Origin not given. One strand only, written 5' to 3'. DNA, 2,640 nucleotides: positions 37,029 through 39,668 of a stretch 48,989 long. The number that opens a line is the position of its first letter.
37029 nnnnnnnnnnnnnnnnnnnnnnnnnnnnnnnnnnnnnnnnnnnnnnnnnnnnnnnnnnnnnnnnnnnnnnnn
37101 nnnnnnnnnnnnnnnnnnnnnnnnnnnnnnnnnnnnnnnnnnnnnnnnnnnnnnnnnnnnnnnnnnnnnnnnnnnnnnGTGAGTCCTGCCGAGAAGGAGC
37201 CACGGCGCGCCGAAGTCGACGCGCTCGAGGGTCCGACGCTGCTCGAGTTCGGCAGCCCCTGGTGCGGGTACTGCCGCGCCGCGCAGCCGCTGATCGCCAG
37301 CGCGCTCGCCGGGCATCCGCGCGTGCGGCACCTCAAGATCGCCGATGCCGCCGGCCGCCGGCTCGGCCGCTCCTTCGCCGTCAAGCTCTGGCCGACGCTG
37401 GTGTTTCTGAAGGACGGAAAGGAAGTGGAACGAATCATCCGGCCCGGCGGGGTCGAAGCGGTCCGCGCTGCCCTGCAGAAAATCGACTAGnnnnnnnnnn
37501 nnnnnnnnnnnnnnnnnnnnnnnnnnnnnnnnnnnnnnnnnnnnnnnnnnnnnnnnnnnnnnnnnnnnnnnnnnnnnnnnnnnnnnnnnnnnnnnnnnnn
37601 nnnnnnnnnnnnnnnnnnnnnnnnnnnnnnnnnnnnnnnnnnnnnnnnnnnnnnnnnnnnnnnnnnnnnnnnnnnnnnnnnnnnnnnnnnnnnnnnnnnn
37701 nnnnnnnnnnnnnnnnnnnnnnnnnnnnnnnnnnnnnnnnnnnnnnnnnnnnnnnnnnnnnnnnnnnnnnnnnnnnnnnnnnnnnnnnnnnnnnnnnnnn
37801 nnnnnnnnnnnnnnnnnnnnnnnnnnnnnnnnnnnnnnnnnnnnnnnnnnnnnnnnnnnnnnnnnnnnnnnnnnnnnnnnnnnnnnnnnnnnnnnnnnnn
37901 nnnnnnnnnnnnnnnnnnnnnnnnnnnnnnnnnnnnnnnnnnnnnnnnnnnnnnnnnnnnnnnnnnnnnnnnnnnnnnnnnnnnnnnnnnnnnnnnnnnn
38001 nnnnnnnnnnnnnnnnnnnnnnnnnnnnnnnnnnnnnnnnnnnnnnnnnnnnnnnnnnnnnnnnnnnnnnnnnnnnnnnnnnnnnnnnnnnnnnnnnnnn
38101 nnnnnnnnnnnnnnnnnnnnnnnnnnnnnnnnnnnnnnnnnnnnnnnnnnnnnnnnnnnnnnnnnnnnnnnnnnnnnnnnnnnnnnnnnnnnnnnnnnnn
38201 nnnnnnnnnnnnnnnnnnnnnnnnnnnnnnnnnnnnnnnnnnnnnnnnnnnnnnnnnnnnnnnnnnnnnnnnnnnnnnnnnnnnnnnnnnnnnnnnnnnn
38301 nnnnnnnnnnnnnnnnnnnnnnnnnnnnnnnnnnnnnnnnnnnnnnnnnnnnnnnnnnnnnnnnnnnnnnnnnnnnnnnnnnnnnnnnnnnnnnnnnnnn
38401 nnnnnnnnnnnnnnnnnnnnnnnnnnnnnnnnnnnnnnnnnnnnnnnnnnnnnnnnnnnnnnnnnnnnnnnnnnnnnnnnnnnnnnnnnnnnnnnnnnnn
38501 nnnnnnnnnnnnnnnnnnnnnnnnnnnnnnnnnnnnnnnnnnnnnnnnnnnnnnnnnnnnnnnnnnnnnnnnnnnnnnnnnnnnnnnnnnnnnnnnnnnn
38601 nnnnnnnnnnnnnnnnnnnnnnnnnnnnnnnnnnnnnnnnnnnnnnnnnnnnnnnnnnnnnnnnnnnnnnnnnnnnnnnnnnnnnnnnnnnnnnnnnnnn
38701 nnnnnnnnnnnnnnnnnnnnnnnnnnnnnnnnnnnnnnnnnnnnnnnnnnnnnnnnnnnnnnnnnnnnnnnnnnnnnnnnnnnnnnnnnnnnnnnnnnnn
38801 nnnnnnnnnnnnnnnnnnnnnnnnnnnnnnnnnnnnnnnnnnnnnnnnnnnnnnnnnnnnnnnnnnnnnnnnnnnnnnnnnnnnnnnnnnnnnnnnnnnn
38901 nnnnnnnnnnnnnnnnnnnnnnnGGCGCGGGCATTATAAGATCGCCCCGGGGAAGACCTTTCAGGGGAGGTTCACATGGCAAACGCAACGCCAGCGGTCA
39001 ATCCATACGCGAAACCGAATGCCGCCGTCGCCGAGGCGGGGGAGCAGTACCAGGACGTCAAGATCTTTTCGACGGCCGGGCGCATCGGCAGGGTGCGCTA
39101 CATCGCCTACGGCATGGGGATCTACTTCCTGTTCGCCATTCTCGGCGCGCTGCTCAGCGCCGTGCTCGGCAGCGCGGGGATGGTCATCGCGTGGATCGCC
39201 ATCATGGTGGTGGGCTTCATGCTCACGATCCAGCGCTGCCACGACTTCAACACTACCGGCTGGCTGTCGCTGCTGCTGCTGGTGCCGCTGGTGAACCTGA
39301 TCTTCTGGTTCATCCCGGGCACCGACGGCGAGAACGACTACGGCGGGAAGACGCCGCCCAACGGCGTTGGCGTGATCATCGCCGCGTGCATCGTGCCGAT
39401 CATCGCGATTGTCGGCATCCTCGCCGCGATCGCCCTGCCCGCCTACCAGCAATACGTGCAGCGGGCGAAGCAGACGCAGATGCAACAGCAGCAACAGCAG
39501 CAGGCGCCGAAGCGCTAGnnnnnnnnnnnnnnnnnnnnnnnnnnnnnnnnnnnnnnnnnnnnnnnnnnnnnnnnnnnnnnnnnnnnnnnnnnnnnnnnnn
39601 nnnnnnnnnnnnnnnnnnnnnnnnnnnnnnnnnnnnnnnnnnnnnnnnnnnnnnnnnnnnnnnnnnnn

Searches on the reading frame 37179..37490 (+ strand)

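Call 55: search_protein_families(library=ncbifam, proteins=[window:37179-37490:+], max_evalue=0.00001)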
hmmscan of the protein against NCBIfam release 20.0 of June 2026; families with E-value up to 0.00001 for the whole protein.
window:37179-37490:+ (103 aa): 4 families
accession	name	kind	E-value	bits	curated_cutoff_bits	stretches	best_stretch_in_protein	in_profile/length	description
TIGR01068.1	thioredoxin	equivalog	3.7e-10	39.9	96.8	1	16-89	13-87/101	thioredoxin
NF008229.0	PRK10996.1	equivalog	1.1e-08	34.9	125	1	18-86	53-122/141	thioredoxin TrxC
TIGR01126.1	pdi_dom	equivalog_domain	3.9e-08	33.5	107.2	1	18-82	15-83/105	protein disulfide-isomerase domain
TIGR01130.1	ER_PDI_fam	subfamily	2.1e-06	27.6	344.25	1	20-83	21-88/476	protein disulfide-isomerase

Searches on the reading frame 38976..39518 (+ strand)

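Call 55: search_protein_families(library=ncbifam, proteins=[window:38976-39518:+], max_evalue=0.00001)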
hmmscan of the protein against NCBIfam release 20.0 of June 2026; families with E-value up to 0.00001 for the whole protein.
window:38976-39518:+ (180 aa): 1 family
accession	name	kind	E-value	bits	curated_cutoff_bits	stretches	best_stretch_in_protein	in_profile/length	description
NF007862.0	PRK10574.1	equivalog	1e-06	28.9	138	1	141-172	14-45/145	prepilin peptidase-dependent pilin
